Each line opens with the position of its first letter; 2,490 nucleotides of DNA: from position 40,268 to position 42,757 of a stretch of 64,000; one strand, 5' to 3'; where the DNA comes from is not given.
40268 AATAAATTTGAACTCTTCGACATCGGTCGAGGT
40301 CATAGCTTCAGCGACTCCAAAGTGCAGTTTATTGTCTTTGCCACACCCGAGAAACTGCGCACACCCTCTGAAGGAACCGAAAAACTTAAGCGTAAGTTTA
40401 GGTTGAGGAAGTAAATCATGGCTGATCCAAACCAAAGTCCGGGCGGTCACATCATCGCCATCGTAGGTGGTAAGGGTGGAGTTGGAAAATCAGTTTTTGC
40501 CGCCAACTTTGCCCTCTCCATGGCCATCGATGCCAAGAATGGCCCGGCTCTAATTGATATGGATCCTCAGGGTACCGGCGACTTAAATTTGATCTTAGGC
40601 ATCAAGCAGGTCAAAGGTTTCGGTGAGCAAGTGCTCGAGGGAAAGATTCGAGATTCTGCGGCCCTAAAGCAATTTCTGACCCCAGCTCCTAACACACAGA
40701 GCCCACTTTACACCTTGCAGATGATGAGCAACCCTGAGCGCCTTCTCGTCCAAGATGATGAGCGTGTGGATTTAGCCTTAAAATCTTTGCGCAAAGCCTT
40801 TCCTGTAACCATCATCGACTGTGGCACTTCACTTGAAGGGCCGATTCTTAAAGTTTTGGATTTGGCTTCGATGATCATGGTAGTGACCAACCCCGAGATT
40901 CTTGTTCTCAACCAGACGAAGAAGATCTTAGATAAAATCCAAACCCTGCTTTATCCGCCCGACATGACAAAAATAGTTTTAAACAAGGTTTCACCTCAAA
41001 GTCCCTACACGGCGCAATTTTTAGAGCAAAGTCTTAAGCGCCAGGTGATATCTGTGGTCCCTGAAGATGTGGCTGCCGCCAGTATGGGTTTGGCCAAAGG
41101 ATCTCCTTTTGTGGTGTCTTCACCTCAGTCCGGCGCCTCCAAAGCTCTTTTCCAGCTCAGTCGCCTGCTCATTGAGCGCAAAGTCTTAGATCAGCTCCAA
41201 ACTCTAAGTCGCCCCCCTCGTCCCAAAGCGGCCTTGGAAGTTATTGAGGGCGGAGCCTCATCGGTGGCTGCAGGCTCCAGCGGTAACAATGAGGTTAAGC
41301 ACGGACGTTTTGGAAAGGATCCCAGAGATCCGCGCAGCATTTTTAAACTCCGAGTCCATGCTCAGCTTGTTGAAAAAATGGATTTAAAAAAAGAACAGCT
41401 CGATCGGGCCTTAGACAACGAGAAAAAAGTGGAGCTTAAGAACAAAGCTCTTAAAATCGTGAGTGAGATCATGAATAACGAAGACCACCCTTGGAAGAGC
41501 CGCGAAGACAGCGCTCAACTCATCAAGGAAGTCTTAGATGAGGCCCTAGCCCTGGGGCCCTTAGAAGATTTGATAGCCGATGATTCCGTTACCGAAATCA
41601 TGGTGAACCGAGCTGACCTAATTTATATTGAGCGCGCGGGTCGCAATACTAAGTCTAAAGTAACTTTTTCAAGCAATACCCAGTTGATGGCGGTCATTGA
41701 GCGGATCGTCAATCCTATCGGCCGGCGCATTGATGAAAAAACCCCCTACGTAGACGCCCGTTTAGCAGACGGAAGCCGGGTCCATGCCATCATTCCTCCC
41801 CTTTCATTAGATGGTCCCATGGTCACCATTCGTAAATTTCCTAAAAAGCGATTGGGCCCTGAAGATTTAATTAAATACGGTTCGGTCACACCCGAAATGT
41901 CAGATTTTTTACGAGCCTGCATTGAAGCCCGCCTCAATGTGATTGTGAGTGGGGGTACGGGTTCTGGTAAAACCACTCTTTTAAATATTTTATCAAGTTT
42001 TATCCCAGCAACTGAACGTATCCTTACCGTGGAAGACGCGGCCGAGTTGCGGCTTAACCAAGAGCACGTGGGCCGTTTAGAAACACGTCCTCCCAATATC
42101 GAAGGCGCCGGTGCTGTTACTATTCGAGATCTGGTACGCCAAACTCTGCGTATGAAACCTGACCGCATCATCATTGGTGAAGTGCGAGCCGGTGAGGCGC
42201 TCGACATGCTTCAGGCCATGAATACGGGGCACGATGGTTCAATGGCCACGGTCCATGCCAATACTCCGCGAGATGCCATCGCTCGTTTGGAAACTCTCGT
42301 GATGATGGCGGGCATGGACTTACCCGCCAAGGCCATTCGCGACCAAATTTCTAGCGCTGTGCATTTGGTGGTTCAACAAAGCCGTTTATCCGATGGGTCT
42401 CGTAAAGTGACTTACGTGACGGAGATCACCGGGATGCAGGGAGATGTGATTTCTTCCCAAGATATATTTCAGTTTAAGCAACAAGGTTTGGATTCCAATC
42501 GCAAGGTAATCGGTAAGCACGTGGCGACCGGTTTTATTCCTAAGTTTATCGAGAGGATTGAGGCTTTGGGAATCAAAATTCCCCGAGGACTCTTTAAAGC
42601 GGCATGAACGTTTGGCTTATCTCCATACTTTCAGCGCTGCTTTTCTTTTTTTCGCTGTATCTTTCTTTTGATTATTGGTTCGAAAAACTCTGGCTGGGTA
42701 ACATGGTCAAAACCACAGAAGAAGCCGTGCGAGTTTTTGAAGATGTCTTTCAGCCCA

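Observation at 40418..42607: Single-polypeptide fusion of a TadZ/CpaE-like ParA ATPase with the TadA/CpaF secretion ATPase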

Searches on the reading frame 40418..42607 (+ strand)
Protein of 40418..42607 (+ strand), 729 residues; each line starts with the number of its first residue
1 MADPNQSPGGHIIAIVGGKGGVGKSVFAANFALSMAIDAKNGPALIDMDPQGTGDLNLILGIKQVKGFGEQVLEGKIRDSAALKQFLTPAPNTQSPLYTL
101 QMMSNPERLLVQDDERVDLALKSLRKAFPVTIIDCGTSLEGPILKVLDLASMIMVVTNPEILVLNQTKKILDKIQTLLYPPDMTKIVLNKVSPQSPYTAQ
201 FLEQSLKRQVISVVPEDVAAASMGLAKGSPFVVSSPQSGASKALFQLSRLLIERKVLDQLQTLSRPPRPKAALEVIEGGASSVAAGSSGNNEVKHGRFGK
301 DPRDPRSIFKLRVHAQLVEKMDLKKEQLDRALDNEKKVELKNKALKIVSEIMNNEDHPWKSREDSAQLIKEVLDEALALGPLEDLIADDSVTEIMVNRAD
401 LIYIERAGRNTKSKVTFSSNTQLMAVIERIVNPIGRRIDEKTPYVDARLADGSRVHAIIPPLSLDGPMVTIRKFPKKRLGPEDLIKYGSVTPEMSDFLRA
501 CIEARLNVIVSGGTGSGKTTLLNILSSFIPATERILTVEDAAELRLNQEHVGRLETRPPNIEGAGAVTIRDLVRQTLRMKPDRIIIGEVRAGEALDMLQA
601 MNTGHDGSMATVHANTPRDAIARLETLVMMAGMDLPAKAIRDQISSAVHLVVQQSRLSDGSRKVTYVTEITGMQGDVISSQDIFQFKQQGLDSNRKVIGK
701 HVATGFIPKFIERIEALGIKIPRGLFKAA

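Call 3: search_protein_families(library=pfam, proteins=[window:40418-42607:+], max_evalue=0.01)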
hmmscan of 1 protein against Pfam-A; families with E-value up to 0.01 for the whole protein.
window:40418-42607:+ (729 aa): 18 families
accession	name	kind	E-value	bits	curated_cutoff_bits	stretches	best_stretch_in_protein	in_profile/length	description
PF00437.27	T2SSE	-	8.9e-65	219.2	24.9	1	379-654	5-275/370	Type II/IV secretion system protein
PF01656.29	CbiA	-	2.9e-16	60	25.4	1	13-221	1-116/125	CobQ/CobB/MinD/ParA nucleotide binding domain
PF13614.12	AAA_31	-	3.4e-11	43.8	27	1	11-176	2-166/177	AAA domain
PF10609.15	ParA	-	8.2e-06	25.8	27.1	1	11-64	4-55/246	NUBPL iron-transfer P-loop NTPase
PF00005.33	ABC_tran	-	2.7e-05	25.2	25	1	506-540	12-46/137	ABC transporter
PF02374.21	ArsA_ATPase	-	9.5e-05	22.2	24.3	0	14-40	4-30/305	Anion-transporting ATPase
PF13481.12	AAA_25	-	0.00028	21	27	0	13-38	35-59/195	AAA domain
PF13191.12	AAA_16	-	0.00037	21.5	32.6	0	501-536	19-55/167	AAA ATPase domain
PF25199.1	nSTAND_NTPase5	-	0.0011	19.3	34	0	504-545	40-83/145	Novel STAND NTPase 5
PF05729.18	NACHT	-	0.0014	18.9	26.7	0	508-525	3-20/167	NACHT domain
PF13555.12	AAA_29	-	0.0016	18.6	27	0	507-523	24-40/61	P-loop containing region of AAA domain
PF07724.20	AAA_2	-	0.0017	18.9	27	0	507-566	5-63/166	AAA domain (Cdc48 subfamily)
PF20720.3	nSTAND3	-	0.002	18.3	27.2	0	502-526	14-38/155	Novel STAND NTPase 3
PF06414.18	Zeta_toxin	-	0.0021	18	22.3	0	508-527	19-38/199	Zeta toxin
PF13521.12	AAA_28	-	0.0038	17.9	27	0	508-552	2-42/164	AAA domain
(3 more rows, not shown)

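Call 4: search_protein_families(library=ncbifam, proteins=[window:40418-42607:+], max_evalue=0.01)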
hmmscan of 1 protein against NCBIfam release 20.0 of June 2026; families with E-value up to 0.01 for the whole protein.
window:40418-42607:+ (729 aa): 37 families (the best 25 are shown)
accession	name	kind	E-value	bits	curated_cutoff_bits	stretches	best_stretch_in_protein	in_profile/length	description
TIGR03819.1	heli_sec_ATPase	hypoth_equivalog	2.5e-99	332.7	373.15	1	347-667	20-338/340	TadA family conjugal transfer-associated ATPase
TIGR02788.1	VirB11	equivalog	4.7e-65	219.6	249.95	2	493-665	132-304/308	P-type DNA transfer ATPase VirB11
TIGR02782.1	TrbB_P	equivalog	2.1e-59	201.3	304.55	1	384-674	16-297/303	P-type conjugative transfer ATPase TrbB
NF010475.0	PRK13900.1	equivalog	2.6e-57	194.4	389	2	493-667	148-322/333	type IV secretion system ATPase VirB11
NF058587.1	archaellum_moto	equivalog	5.1e-55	187.2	550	1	313-686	81-451/527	archaellum flagellar ATPase motor FlaI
NF010469.0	PRK13894.1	subfamily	5.5e-52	177.1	508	1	381-674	25-311/320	conjugal transfer ATPase TrbB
NF010407.0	PRK13833.1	subfamily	3.4e-48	164.7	499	1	384-683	24-313/323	conjugal transfer protein TrbB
NF010425.0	PRK13851.1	equivalog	6.7e-35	120.6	461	1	493-653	150-311/344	type IV secretion system protein VirB11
NF053672.1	bindosome_BasE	exception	2.1e-34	119.1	1000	1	414-645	178-408/512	bindosome assembly system ATPase subunit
TIGR01969.1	minD_arch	subfamily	1.3e-22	80.2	201.75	1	12-255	2-234/251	cell division ATPase MinD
TIGR01968.1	minD_bact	equivalog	2.1e-19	69.9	212.9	1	11-260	2-246/261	septum site-determining protein MinD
TIGR03371.1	cellulose_yhjQ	equivalog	4.5e-16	59.1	157.85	1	11-252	2-242/246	cellulose biosynthesis protein BcsQ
NF041000.1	ATPase_ComGA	equivalog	6.1e-16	58.2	300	1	501-629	123-247/267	competence type IV pilus ATPase ComGA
TIGR01420.1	pilT_fam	subfamily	3.9e-15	55.9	319.1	1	508-670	125-282/343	PilT/PilU family type 4a pilus ATPase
TIGR02533.1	type_II_gspE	equivalog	2.2e-14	53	630.25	1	493-625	231-357/486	type II secretion system ATPase GspE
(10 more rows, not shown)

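Call 7: find_homologous_proteins(query=window:40418-42607:+, max_evalue=1e-10)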
Query window:40418-42607:+ (729 aa): 7820 proteins with E <= 1e-10 among 8000 candidates; the best 120 are listed.
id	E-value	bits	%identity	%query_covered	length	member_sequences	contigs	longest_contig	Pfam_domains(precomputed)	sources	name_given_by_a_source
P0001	0.0e+0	1580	100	100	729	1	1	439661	PF10609.16,PF01656.30,PF00437.27,PF13614.13,PF27713.1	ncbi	-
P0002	0.0e+0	1263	78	100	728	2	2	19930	PF10609.16,PF01656.30,PF00437.27,PF13614.13,PF27713.1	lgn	-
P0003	0.0e+0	1227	76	100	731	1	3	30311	PF10609.16,PF01656.30,PF00437.27,PF13614.13,PF27713.1,PF13191.13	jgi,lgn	jgi:septum site-determining protein MinD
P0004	0.0e+0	1226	75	100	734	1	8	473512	PF10609.16,PF01656.30,PF00437.27,PF13614.13,PF27713.1,PF13191.13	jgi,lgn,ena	-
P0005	0.0e+0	1219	74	99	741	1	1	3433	PF10609.16,PF01656.30,PF00437.27,PF13614.13,PF27713.1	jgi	jgi:pilus assembly protein CpaF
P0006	0.0e+0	1199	75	99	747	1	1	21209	PF10609.16,PF01656.30,PF00437.27,PF13614.13,PF00005.34,PF02374.22,PF27713.1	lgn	-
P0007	0.0e+0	1193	73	100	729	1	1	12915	PF10609.16,PF01656.30,PF00437.27,PF13614.13,PF27713.1,PF13191.13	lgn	-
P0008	0.0e+0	1173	73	99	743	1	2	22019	PF10609.16,PF01656.30,PF00437.27,PF13614.13,PF00005.34,PF02374.22,PF27713.1,PF13191.13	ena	-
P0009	0.0e+0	1170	73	99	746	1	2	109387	PF10609.16,PF01656.30,PF00437.27,PF13614.13,PF27713.1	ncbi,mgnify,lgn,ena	mgnify:CR=1 FL=1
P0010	0.0e+0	1169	73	100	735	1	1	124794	PF10609.16,PF01656.30,PF00437.27,PF13614.13,PF00005.34,PF02374.22,PF27713.1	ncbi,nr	ncbi:MAG: Flp pilus assembly complex ATPase component TadA [Bdellovibrionales bacterium]|nr:Flp pilu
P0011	0.0e+0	1169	72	99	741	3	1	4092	PF01656.30,PF00437.27,PF13614.13,PF02374.22,PF27713.1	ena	-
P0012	0.0e+0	1164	71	99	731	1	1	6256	PF10609.16,PF01656.30,PF00437.27,PF13614.13,PF06564.19,PF02374.22,PF13481.13,PF27713.1,PF13191.13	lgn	-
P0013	0.0e+0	1161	72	99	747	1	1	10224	PF10609.16,PF01656.30,PF00437.27,PF13614.13,PF02374.22,PF27713.1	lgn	-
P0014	0.0e+0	1161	72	99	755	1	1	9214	PF10609.16,PF01656.30,PF00437.27,PF13614.13,PF06564.19,PF02374.22,PF27713.1,PF13191.13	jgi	jgi:pilus assembly protein CpaF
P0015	0.0e+0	1156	71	100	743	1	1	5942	PF10609.16,PF01656.30,PF00437.27,PF13614.13,PF27713.1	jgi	-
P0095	4.3e-253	860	56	98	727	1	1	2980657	PF00142.25,PF10609.16,PF01656.30,PF00437.27,PF13614.13,PF00005.34,PF13481.13,PF27713.1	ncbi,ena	-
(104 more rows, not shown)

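Call 17: find_encoding_contigs(protein=P0001, flank=10000, max_places=3)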
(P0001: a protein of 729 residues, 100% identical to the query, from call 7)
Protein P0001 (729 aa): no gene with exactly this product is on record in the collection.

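Call 18: find_encoding_contigs(protein=P0095, flank=10000, max_places=2)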
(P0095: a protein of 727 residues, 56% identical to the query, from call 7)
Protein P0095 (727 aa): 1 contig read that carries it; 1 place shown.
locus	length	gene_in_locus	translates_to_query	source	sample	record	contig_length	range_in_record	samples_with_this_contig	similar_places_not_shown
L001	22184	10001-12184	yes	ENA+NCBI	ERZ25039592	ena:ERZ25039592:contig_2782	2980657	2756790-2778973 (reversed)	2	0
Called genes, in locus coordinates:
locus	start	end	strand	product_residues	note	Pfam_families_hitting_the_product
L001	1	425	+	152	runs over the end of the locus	-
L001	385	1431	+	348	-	PF00990:GGDEF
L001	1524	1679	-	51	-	PF18930:DUF5679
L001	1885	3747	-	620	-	PF17804:TSP_NTD, PF00595:PDZ (weak), PF17820:PDZ_6, PF03572:Peptidase_S41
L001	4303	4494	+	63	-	-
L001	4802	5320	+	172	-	PF01478:Peptidase_A24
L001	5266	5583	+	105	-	-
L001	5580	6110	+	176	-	-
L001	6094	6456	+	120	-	-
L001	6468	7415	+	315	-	PF16976:RcpC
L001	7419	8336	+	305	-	PF08666:SAF, PF16976:RcpC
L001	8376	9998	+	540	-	PF13629:T2SS-T3SS_pil_N, PF04972:BON (weak), PF00263:Secretin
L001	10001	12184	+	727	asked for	PF00005:ABC_tran (faint), PF00142:Fer4_NifH (weak), PF01656:CbiA, PF10609:ParA (weak), PF13481:AAA_25 (faint), PF13614:AAA_31, PF00437:T2SSE, PF27713:UCP018868 (weak)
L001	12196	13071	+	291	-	PF00482:T2SSF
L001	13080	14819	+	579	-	PF20148:DUF6531, PF05593:RHS_repeat (faint), PF25023:TEN_YD-shell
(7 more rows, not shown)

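Call 71: predict_structure(alignment_id=A2)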
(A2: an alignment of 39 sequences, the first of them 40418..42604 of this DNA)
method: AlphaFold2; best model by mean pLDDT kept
length: 729 residues; sequences in the alignment: 39
mean_pLDDT: 85.8   pTM: 0.51
mean pLDDT of the five models: 85.8, 85.3, 82.8, 82.8, 81.8
residues with pLDDT >= 90: 369; 70-90: 298; 50-70: 30; < 50: 32
segments of 3 or more residues with pLDDT < 50: 1-6, 271-296
pLDDT, mean of each block of 10 residues (from residue 1): 50 95 94 89 90 89 87 85 90 82 83 89 92 93 92 96 93 91 95 90 94 93 88 92 95 91 75 36 30 45 80 87 59 77 89 84 89 90 91 92 87 91 91 84 84 87 89 81 90 94 95 89 93 89 72 83 82 88 92 89 90 94 92 82 94 92 95 92 94 87 91 89 80
secondary structure, 60 per line:
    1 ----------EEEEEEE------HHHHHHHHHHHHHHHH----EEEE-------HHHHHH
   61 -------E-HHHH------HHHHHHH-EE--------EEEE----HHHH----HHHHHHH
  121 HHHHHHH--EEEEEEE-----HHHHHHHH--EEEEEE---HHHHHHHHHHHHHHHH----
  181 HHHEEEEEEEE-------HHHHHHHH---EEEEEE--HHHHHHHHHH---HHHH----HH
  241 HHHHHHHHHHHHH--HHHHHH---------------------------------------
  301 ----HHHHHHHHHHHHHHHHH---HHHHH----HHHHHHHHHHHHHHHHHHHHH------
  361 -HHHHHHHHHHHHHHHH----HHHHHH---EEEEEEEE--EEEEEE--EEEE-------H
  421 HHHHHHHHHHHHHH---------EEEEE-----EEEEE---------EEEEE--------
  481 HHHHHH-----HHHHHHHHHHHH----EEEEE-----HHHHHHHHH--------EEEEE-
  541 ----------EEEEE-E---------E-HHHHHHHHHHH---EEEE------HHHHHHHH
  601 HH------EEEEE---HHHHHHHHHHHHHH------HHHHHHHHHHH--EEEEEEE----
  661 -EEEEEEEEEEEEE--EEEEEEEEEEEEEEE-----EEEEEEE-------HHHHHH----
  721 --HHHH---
elements in order (helices of 4 or more, strands of 3 or more residues): E11-17 H24-39 E44-47 H55-60 H70-73 H80-86 E98-101 H106-109 H114-127 E130-136 H142-149 E152-157 H161-176 E184-191 H199-206 E210-215 H218-227 H231-234 H239-253 H256-261 H305-321 H325-329 H334-354 H362-377 H382-387 E391-398 E401-406 E409-412 H420-434 E444-448 E454-458 E468-472 H481-486 H492-503 E508-512 H518-526 E535-539 E551-555 H569-579 E583-586 H593-602 E609-613 H617-630 H637-647 E650-656 E662-674 E677-691 E697-703 H711-716 H723-726

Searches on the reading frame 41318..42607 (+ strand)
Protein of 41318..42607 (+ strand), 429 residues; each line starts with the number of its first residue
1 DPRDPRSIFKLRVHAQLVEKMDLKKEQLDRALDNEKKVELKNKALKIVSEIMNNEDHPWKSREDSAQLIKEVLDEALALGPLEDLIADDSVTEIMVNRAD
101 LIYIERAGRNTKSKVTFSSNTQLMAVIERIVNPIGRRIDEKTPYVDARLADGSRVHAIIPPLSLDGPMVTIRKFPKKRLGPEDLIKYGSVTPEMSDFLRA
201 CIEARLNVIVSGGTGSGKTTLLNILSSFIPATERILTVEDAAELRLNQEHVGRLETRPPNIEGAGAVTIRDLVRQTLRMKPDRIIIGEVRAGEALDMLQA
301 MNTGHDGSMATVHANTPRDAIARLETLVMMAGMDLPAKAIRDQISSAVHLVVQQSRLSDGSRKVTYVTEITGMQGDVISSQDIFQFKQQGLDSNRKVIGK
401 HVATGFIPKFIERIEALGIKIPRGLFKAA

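Call 10: search_solved_structures(query=window:41318-42607:+, max_evalue=1e-10)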
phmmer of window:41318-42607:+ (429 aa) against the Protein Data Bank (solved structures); distinct sequences matched with E-value up to 1e-10: 10.
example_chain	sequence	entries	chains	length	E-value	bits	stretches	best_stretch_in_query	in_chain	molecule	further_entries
8rkd_E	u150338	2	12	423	1.2e-124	419.7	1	61-420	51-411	Pilus assembly ATPase CpaF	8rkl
8rjf_A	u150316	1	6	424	1.2e-124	419.7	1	61-420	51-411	Pilus assembly ATPase CpaF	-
9e24_A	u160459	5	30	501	1.8e-124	419.2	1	61-420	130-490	CpaF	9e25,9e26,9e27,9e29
2oap_1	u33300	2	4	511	2.7e-35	125.5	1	72-327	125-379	Type II secretion system protein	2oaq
4ii7_A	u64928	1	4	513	3.9e-32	115.2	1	68-325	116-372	FlaI ATPase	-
4ihq_A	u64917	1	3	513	2.6e-31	112.4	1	68-325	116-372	FlaI ATPase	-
2gza_A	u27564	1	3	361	3.2e-30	108.9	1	71-361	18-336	Type IV secretion system protein VirB11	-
6bge_A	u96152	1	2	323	6.5e-27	98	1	114-327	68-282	VirB11-like protein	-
1g6o_A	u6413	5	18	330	6.5e-27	97.9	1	112-327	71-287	CAG-ALPHA | virB11 homolog | Cag-alfa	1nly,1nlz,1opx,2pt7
1p9r_A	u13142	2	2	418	7e-11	45.2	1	49-327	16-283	General secretion pathway protein E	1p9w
